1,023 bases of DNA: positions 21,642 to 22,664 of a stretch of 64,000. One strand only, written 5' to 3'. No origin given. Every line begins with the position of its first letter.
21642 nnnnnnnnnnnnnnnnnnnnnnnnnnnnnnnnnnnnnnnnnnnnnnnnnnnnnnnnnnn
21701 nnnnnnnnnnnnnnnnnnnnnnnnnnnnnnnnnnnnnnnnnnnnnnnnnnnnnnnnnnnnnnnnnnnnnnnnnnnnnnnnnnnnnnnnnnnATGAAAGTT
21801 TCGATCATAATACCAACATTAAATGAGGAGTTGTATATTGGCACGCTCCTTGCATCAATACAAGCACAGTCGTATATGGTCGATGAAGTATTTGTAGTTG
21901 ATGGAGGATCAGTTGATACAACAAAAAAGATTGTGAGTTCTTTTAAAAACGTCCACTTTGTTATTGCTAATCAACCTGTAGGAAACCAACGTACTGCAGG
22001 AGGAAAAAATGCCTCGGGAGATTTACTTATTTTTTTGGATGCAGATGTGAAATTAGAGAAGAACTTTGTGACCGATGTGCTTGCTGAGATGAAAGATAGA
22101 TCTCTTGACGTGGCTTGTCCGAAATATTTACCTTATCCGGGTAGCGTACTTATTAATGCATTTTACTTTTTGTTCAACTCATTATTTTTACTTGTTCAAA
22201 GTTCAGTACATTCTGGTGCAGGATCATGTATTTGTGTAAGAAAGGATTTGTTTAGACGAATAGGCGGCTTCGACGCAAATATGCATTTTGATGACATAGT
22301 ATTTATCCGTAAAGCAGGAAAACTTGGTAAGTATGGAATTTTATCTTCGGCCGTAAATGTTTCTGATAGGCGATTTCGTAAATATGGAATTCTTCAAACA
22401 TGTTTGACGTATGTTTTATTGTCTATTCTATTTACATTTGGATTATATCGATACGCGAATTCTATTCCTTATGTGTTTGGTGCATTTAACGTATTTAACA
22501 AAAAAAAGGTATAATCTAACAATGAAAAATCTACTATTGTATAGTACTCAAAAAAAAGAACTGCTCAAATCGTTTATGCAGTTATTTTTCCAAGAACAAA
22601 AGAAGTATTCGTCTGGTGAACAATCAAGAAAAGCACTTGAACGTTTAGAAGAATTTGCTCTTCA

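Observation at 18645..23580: Compact carotenoid-type cluster (crtI, crtB, UbiA prenyltransferase, GT2, polyprenyl synthase) in an otherwise reduced-looking genome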

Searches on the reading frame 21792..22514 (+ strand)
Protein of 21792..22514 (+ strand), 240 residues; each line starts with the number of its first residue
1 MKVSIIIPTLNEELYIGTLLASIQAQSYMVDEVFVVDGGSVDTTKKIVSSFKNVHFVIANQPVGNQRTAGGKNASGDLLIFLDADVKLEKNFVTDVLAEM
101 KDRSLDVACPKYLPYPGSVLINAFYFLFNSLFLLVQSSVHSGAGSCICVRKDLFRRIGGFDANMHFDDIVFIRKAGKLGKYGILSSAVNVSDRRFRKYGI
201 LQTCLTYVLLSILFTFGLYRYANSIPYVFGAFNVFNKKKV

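Call 3: search_protein_families(library=pfam, proteins=[window:21792-22514:+], max_evalue=0.01)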
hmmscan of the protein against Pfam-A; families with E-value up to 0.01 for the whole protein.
window:21792-22514:+ (240 aa): 5 families
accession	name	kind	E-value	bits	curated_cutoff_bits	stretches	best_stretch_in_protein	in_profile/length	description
PF00535.33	Glycos_transf_2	-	1.1e-23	84.4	23.3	1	4-155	1-165/168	Glycosyl transferase family 2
PF13506.12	Glyco_transf_21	-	5e-08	33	21.7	1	70-162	25-122/174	Glycosyl transferase family 21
PF10111.15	Glyco_tranf_2_2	-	4.2e-07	30.2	27.3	1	4-164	1-185/276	Glycosyltransferase like family 2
PF13632.12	Glyco_trans_2_3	-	4.8e-07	30.2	27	1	80-188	3-119/198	Glycosyl transferase family group 2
PF13641.12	Glyco_tranf_2_3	-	1e-06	29.4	27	1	3-173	3-192/230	Glycosyltransferase like family 2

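Call 4: search_protein_families(library=ncbifam, proteins=[window:21792-22514:+], max_evalue=0.01)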
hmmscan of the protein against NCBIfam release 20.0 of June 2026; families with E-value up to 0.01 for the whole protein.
window:21792-22514:+ (240 aa): 20 families
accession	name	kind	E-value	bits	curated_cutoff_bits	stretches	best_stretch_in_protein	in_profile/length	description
TIGR04283.1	glyco_like_mftF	equivalog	1.3e-36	126.3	182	1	3-218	1-212/221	TIGR04283 family arsenosugar biosynthesis glycosyltransferase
TIGR03965.1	mycofact_glyco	equivalog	2.1e-14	53.2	280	1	2-167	75-254/467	mycofactocin biosynthesis glycosyltransferase MftF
NF045692.1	OglycostaseCruG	equivalog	8.1e-14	51.3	600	1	2-182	42-246/386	2'-O-glycosyltransferase CruG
NF041875.1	EPS_EpsD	equivalog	3e-12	46.6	370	1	3-165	1-178/325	exopolysaccharide biosynthesis glycosyltransferase EpsD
NF007482.0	PRK10073.1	equivalog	5.2e-12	45.4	423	1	2-108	7-118/334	glycosyltransferase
NF041394.1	GtaseAglG_Halo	equivalog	5.3e-12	45.6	440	1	1-164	1-178/304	glucosyl-dolichyl phosphate glucuronosyltransferase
NF010496.0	PRK13915.1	equivalog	2.9e-10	39.7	262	1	2-99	32-141/307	glucosyl-3-phosphoglycerate synthase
TIGR03937.1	PgaC_IcaA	equivalog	1.8e-09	37.1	422.3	1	2-102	46-152/407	poly-beta-1,6-N-acetyl-D-glucosamine synthase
NF047683.1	TeichurnBiosyTuaG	equivalog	5.7e-09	36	400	1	2-105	7-116/252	teichuronic acid biosynthesis protein TuaG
TIGR03469.1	HpnB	hypoth_equivalog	9.2e-09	34.8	379.25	1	2-162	45-231/386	hopene-associated glycosyltransferase HpnB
NF050050.1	ProtGlycPglI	equivalog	8.3e-08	31.9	500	1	2-101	3-109/306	GalNAc(5)-diNAcBac-PP-undecaprenol beta-1,3-glucosyltransferase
NF038299.1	EPS_HpsN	equivalog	1.2e-07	31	425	1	2-100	2-106/317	hormogonium polysaccharide biosynthesis glycosyltransferase HpsN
TIGR04242.1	nodulat_NodC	equivalog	1.7e-07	30.5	550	1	2-106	49-162/395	chitooligosaccharide synthase NodC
TIGR04182.1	glyco_TIGR04182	equivalog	2.4e-07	30.5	325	1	2-85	1-82/293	S-layer glycoprotein N-glycosyltransferase AglJ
NF038302.1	EPS_HpsE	equivalog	3.3e-07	29.6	300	1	2-96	2-107/307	hormogonium polysaccharide biosynthesis glycosyltransferase HpsE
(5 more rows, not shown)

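Call 42: find_homologous_proteins(query=window:21792-22514:+, max_evalue=1e-15)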
Query window:21792-22514:+ (240 aa): 987 proteins with E <= 1e-15 among 2079 candidates; the best 120 are listed.
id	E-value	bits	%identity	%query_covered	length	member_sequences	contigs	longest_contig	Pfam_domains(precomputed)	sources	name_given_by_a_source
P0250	2.8e-153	526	100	100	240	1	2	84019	PF13632.13,PF10111.15,PF13641.13,PF00535.33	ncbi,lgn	-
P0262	1.7e-126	438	83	100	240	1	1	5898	PF10111.15,PF00535.33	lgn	-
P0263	3.0e-121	421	79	100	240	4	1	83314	PF13632.13,PF10111.15,PF13641.13,PF00535.33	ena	-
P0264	5.1e-103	361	68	100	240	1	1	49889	PF10111.15,PF13641.13,PF00535.33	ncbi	-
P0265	2.3e-94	333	64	100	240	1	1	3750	PF10111.15,PF13641.13,PF00535.33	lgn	-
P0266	1.6e-77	278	55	97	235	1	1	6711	PF10111.15,PF13641.13,PF00535.33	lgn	-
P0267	1.9e-77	278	56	98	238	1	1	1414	PF13632.13,PF10111.15,PF13641.13,PF00535.33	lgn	-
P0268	4.2e-76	273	54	98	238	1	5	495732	PF10111.15,PF13641.13,PF00535.33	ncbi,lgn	-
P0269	6.0e-76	273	56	97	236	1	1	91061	PF10111.15,PF13641.13,PF00535.33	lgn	-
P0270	3.5e-74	267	56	97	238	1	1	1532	PF10111.15,PF13641.13,PF00535.33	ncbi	-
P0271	3.6e-74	267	53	98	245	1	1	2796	PF13632.13,PF10111.15,PF13641.13,PF00535.33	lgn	-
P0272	6.2e-74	266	53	98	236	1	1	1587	PF13632.13,PF10111.15,PF13641.13,PF00535.33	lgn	-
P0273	8.7e-73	263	50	100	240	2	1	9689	PF13632.13,PF10111.15,PF13641.13,PF00535.33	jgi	jgi:glycosyltransferase involved in cell wall biosynthesis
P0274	1.3e-70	255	50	96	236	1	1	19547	PF10111.15,PF13641.13,PF00535.33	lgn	-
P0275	4.4e-68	247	47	96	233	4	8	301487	PF10111.15,PF13641.13,PF00535.33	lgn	-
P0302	8.8e-62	227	46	97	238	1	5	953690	PF10111.15,PF13641.13,PF00535.33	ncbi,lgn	-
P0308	1.6e-61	226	49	99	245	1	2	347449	PF13632.13,PF10111.15,PF13506.14,PF13641.13,PF00535.33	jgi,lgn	jgi:glycosyltransferase involved in cell wall biosynthesis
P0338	7.0e-59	217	43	97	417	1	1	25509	PF13632.13,PF10111.15,PF13641.13,PF00293.35,PF00535.33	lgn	-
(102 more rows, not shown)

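Call 44: find_encoding_contigs(protein=P0338, flank=8000, max_places=1)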
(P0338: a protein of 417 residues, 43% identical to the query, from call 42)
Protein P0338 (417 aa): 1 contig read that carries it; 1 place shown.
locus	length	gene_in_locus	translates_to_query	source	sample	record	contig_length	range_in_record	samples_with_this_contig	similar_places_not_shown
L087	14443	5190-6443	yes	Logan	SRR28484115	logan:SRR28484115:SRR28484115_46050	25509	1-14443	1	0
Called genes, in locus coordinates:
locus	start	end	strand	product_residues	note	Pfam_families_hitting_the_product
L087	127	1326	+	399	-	PF01694:Rhomboid, PF08551:DUF1751 (faint), PF13174:TPR_6 (faint), PF13428:TPR_14 (faint), PF13432:TPR_16 (faint), PF14559:TPR_19 (faint)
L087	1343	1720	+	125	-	-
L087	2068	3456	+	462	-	PF01593:Amino_oxidase, PF01266:DAO (weak)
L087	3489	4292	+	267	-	PF00494:SQS_PSY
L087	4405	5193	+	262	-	PF01040:UbiA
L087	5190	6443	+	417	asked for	PF00535:Glycos_transf_2, PF10111:Glyco_tranf_2_2 (weak), PF13641:Glyco_tranf_2_3, PF13632:Glyco_trans_2_3, PF00293:NUDIX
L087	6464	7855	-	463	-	PF10396:TrmE_N, PF12631:MnmE_helical, PF00350:Dynamin_N (faint), PF01926:MMR_HSR1, PF02421:FeoB_N, PF04548:AIG1 (weak), PF00009:GTP_EFTU (weak)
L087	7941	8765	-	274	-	PF14804:Jag_N, PF13083:KH_KhpA-B (weak), PF01424:R3H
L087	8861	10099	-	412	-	PF02096:60KD_IMP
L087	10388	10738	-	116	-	PF00825:Ribonuclease_P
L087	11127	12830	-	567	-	PF01590:GAF, PF13185:GAF_2, PF07730:HisKA_3, PF13581:HATPase_c_2 (faint), PF02518:HATPase_c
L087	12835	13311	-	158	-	PF00072:Response_reg, PF00196:GerE, PF08281:Sigma70_r4_2 (weak)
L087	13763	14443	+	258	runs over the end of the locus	PF07963:N_methyl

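Call 45: find_encoding_contigs(protein=P0302, flank=8000, max_places=1)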
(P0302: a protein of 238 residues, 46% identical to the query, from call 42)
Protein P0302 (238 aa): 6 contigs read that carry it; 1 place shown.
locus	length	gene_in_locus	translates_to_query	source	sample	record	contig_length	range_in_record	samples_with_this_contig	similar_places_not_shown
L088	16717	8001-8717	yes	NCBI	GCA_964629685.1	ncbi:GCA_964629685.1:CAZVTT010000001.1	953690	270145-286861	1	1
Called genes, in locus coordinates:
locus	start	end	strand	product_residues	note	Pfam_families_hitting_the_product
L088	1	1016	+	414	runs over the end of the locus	PF13231:PMT_2 (weak)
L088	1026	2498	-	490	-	PF01946:Thi4 (weak), PF00890:FAD_binding_2 (weak), PF00996:GDI (faint), PF01266:DAO, PF01593:Amino_oxidase, PF13450:NAD_binding_8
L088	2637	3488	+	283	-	-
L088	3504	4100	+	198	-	PF12917:YfbR-like, PF13023:HD_3, PF01966:HD (weak)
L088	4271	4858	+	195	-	PF00440:TetR_N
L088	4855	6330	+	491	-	PF00890:FAD_binding_2 (faint), PF01266:DAO (weak), PF01593:Amino_oxidase, PF07992:Pyr_redox_2 (weak), PF13450:NAD_binding_8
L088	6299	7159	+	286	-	PF00494:SQS_PSY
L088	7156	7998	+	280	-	PF01040:UbiA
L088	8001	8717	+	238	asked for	PF00535:Glycos_transf_2, PF10111:Glyco_tranf_2_2, PF13641:Glyco_tranf_2_3 (weak)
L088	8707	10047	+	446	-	PF00875:DNA_photolyase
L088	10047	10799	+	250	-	PF00483:NTP_transferase, PF12804:NTP_transf_3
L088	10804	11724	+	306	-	PF00892:EamA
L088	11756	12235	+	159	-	PF01058:Oxidored_q6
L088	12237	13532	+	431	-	PF00374:NiFeSe_Hases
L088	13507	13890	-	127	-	-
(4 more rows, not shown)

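Call 46: find_encoding_contigs(protein=P0308, flank=8000, max_places=1)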
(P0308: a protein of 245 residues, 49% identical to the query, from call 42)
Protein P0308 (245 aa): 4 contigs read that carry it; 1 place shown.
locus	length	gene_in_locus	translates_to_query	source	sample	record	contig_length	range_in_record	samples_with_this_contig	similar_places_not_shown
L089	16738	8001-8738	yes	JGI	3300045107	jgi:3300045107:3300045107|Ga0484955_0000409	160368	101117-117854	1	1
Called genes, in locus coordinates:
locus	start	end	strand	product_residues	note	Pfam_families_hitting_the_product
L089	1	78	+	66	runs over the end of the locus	-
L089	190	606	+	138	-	PF06197:DUF998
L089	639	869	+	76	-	-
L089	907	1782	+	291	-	PF00106:adh_short, PF08659:KR (weak), PF13561:adh_short_C2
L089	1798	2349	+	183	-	PF04307:YdjM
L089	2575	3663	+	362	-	PF14240:YHYH (weak)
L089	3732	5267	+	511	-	PF00070:Pyr_redox (faint), PF00890:FAD_binding_2 (faint), PF01266:DAO (weak), PF01593:Amino_oxidase, PF06100:MCRA (faint), PF07992:Pyr_redox_2 (faint), PF13450:NAD_binding_8, PF01266:DAO (weak)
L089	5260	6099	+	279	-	PF00494:SQS_PSY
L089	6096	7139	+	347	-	PF00348:polyprenyl_synt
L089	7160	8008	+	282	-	PF01040:UbiA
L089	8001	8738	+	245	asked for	PF00535:Glycos_transf_2, PF10111:Glyco_tranf_2_2, PF13506:Glyco_transf_21 (weak), PF13641:Glyco_tranf_2_3, PF13632:Glyco_trans_2_3 (weak)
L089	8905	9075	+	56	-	-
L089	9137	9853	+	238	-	PF04536:TPM_phosphatase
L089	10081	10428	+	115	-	-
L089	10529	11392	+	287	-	PF20376:DUF6671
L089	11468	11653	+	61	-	-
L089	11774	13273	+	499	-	PF03193:RsgA_GTPase (faint), PF13476:AAA_23 (faint), PF00005:ABC_tran, PF02463:SMC_N (faint), PF13401:AAA_22 (faint), PF13555:AAA_29 (faint), PF20720:nSTAND3 (faint), PF00005:ABC_tran, +1 more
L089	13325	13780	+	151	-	-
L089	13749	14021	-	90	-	-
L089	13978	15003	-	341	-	PF08240:ADH_N, PF00107:ADH_zinc_N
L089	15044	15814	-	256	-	PF02673:BacA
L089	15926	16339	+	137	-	-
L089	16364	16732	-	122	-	-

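Call 57: search_solved_structures(query=window:21792-22514:+, max_evalue=0.00001)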
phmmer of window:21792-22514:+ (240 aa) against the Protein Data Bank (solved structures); distinct sequences matched with E-value up to 0.00001: 10.
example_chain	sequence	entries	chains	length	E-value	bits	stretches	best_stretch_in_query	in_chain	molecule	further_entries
9omm_A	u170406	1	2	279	6.6e-09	38.8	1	3-109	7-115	Glycosyltransferase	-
9omh_A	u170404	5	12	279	6.6e-09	38.7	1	3-109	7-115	Glycosyltransferase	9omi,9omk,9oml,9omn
9omj_A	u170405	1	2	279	6.6e-09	38.7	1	3-109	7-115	Glycosyltransferase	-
5tze_C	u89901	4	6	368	1.3e-08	37.7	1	1-111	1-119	Glycosyl transferase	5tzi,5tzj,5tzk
5tz8_A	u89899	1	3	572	2.3e-08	37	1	1-111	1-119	Glycosyl transferase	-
22ao_A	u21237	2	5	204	3.4e-06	29.9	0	6-201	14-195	GmaR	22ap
7onc_A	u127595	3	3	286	3.6e-06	29.8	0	139-169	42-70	SAKe6BE | S6BE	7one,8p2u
7op4_A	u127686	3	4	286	3.9e-06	29.7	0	139-169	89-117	SAKe6BE-3HH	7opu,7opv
6yv7_B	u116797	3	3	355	5.4e-06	29.2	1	2-182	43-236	Glycosyl transferase, family 2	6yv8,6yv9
6yv7_A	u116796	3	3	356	5.5e-06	29.2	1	2-182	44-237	Glycosyl transferase, family 2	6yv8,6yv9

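Call 70: predict_structure(alignment_id=A1)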
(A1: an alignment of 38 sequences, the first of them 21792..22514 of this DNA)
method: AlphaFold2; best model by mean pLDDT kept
length: 240 residues; sequences in the alignment: 38
mean_pLDDT: 92.7   pTM: 0.90
mean pLDDT of the five models: 92.7, 92.5, 91.4, 91.2, 90.3
residues with pLDDT >= 90: 209; 70-90: 19; 50-70: 5; < 50: 7
segments of 3 or more residues with pLDDT < 50: 234-240
pLDDT, mean of each block of 10 residues (from residue 1): 97 96 97 97 97 96 96 98 97 98 98 93 94 93 94 98 92 97 97 91 92 90 80 43
secondary structure, 60 per line:
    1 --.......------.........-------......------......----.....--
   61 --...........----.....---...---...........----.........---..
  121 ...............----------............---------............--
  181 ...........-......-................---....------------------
elements in order: E3-9 H16-24 E32-37 H44-49 E54-58 H63-73 E78-82 E86-88 H92-102 E107-115 H119-135 E146-150 H151-157 H167-178 E181-191 H193-198 H200-215 H219-222

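Call 73: fold_search(model_id=the predicted structure, library=pdb)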
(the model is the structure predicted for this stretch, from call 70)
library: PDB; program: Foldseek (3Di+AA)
matches with E <= 10: 1459; with E <= 0.001: 654
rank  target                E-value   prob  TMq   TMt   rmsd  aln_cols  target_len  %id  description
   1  5tzk                  2.0e-13  1.00  0.66  0.48   3.6       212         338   25  Crystal structure of S. aureus TarS 1-349 in complex with UDP (released 2017-01-04)
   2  9omh_A                2.5e-13  1.00  0.63  0.56   3.4       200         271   20  WrtF fucosyltransferase - Apo (released 2025-10-29)
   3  9omk_B                3.4e-13  1.00  0.64  0.61   3.7       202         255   19  WrtF fucosyltransferase - trisaccharide acceptor (released 2025-10-29)
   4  5tzi                  4.1e-13  1.00  0.65  0.47   5.3       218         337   25  Crystal structure of S. aureus TarS 1-349 (released 2017-01-04)
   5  5tz8_A                4.4e-13  1.00  0.66  0.30   5.9       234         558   24  Crystal structure of S. aureus TarS (released 2017-01-04)
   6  9omj_A                5.0e-13  1.00  0.64  0.57   4.2       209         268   20  WrtF fucosyltransferase - GDP-beta-L-fucose (released 2025-10-29)
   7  9omm_A                7.7e-13  1.00  0.63  0.59   3.5       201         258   19  WrtF fucosyltransferase - tetrasaccharide product (released 2025-10-29)
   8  9omn_B                7.7e-13  1.00  0.65  0.57   3.6       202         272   19  WrtF fucosyltransferase - GDP-2-deoxy-2-fluoro-beta-L-fucose (released 2025-10-29)
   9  9omi_A                1.6e-12  1.00  0.63  0.57   4.3       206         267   19  WrtF fucosyltransferase - GDP (released 2025-10-29)
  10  9omh_B                2.0e-12  1.00  0.62  0.57   3.8       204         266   20  WrtF fucosyltransferase - Apo (released 2025-10-29)
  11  9omh_D                2.0e-12  1.00  0.62  0.55   3.5       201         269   19  WrtF fucosyltransferase - Apo (released 2025-10-29)
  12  9oml_A                2.2e-12  1.00  0.62  0.59   3.8       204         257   19  WrtF fucosyltransferase - acetylated trisaccharide acceptor (released 2025-10-29)
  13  9omn_A                2.7e-12  1.00  0.64  0.60   3.6       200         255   20  WrtF fucosyltransferase - GDP-2-deoxy-2-fluoro-beta-L-fucose (released 2025-10-29)
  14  2z87_A                3.0e-12  1.00  0.66  0.28   5.7       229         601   21  Crystal structure of chondroitin polymerase from Escherichia coli strain K4 (K4CP) complexed with UDP-GalNAc and UDP (released 2008-09-16)
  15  9oml_B                3.2e-12  1.00  0.64  0.57   3.9       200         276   20  WrtF fucosyltransferase - acetylated trisaccharide acceptor (released 2025-10-29)
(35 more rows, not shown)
